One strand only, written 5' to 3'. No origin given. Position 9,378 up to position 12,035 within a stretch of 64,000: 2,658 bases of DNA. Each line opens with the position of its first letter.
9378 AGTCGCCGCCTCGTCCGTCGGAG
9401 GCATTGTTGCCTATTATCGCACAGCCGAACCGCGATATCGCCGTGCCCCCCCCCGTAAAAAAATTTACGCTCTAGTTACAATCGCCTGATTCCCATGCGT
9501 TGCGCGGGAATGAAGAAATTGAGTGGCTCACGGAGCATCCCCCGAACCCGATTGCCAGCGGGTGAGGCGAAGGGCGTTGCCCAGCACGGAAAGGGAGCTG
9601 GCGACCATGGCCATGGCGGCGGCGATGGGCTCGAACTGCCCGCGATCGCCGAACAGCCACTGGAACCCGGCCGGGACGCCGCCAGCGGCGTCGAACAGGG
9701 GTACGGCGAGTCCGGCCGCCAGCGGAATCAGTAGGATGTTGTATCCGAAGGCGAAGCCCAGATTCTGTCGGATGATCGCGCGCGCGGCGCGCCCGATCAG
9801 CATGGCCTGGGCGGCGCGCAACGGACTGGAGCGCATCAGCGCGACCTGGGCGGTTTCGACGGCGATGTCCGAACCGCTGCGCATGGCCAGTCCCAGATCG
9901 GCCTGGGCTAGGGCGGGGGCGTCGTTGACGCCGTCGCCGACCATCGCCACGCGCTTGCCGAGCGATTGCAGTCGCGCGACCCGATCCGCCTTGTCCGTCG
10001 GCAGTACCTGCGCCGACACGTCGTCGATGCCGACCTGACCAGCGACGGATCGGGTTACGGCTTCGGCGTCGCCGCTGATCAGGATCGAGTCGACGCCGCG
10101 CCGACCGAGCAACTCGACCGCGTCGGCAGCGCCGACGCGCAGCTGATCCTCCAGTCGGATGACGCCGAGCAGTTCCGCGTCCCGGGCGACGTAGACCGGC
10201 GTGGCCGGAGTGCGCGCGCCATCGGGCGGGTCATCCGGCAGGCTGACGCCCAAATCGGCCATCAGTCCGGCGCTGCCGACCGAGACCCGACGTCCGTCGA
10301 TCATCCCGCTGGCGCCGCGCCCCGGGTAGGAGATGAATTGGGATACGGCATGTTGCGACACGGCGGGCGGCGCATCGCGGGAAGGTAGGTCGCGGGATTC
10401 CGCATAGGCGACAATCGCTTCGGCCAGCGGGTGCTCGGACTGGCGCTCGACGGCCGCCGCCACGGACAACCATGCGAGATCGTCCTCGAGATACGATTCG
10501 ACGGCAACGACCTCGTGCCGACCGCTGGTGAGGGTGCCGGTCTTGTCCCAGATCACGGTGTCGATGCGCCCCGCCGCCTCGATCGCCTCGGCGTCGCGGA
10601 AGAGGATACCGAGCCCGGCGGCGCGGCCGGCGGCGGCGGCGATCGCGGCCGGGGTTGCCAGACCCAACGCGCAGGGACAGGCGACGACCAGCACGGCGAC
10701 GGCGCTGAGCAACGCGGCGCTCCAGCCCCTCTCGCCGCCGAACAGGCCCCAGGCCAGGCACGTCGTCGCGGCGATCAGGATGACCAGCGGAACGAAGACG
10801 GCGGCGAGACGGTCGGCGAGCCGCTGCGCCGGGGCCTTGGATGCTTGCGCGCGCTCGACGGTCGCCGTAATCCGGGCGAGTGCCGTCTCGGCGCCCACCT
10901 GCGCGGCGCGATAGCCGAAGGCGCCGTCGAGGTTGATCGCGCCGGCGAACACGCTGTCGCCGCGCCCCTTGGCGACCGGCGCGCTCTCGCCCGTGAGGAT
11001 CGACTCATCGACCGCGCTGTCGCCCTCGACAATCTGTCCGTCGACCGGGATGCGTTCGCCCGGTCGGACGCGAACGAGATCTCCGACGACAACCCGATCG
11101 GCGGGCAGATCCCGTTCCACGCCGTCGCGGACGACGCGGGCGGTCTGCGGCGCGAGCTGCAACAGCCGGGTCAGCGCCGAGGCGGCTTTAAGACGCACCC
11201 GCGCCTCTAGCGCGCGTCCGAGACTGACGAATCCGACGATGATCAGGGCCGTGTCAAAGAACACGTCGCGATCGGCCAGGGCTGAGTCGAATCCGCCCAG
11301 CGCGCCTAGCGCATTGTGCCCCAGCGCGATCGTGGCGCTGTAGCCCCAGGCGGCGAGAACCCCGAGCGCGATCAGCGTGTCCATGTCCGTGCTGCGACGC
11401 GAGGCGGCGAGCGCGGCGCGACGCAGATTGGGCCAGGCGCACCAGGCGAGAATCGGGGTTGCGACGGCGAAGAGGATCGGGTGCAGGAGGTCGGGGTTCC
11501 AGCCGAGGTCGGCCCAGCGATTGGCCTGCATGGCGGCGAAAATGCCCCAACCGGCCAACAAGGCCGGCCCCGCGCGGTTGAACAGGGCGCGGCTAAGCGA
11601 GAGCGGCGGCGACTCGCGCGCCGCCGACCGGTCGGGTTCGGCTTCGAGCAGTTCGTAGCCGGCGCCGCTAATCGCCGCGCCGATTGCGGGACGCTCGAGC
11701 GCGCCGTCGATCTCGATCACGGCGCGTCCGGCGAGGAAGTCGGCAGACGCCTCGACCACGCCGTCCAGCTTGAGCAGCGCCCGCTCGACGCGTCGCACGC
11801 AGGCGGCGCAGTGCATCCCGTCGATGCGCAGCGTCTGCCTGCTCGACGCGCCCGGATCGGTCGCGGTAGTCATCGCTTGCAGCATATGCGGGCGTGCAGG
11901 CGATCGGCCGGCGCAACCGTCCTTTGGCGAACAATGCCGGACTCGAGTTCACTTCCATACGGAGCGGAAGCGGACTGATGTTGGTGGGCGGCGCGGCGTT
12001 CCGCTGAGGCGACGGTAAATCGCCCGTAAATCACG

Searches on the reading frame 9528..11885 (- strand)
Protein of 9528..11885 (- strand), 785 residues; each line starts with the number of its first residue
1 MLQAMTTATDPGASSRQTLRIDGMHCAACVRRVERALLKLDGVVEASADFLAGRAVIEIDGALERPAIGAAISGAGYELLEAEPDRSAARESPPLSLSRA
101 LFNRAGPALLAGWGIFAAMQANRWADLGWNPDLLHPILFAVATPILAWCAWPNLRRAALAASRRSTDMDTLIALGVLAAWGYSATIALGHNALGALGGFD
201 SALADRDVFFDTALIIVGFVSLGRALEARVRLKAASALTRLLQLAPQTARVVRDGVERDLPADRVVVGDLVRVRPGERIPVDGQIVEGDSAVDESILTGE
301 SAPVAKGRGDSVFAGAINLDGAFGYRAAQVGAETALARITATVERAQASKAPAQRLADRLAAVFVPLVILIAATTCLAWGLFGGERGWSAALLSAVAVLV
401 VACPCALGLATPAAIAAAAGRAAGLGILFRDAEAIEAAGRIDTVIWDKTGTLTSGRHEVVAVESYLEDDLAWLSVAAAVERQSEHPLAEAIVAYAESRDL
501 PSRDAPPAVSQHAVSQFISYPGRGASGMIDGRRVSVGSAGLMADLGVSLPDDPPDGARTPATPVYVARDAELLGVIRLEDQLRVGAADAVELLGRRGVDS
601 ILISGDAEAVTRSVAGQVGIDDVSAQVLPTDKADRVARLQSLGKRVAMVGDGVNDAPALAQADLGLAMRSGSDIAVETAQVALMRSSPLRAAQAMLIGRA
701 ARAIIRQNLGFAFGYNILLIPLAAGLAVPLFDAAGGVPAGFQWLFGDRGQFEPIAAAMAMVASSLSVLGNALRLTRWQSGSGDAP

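Call 16: search_protein_families(library=pfam, proteins=[window:9528-11885:-], max_evalue=0.01)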
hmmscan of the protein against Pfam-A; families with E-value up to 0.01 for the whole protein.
window:9528-11885:- (785 aa): 5 families
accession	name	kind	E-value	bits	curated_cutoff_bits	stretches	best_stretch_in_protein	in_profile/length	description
PF00122.25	E1-E2_ATPase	-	1.6e-59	200.9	28.1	1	244-423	2-179/181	E1-E2 ATPase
PF00702.32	Hydrolase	-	5.2e-30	105.7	26.4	1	441-663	1-191/191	haloacid dehalogenase-like hydrolase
PF00403.32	HMA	-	6.6e-15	55.7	24.8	1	18-78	1-62/62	Heavy-metal-associated domain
PF08282.18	Hydrolase_3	-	0.0043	17.3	20.9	1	640-680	200-240/255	haloacid dehalogenase-like hydrolase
PF12710.13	HAD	-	0.0052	17.7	27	0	584-659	88-188/189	haloacid dehalogenase-like hydrolase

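Call 54: find_encoding_contigs(protein=window:9528-11885:-, flank=3000, max_places=6)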
Protein window:9528-11885:- (785 aa): no gene with exactly this product is on record in the collection.
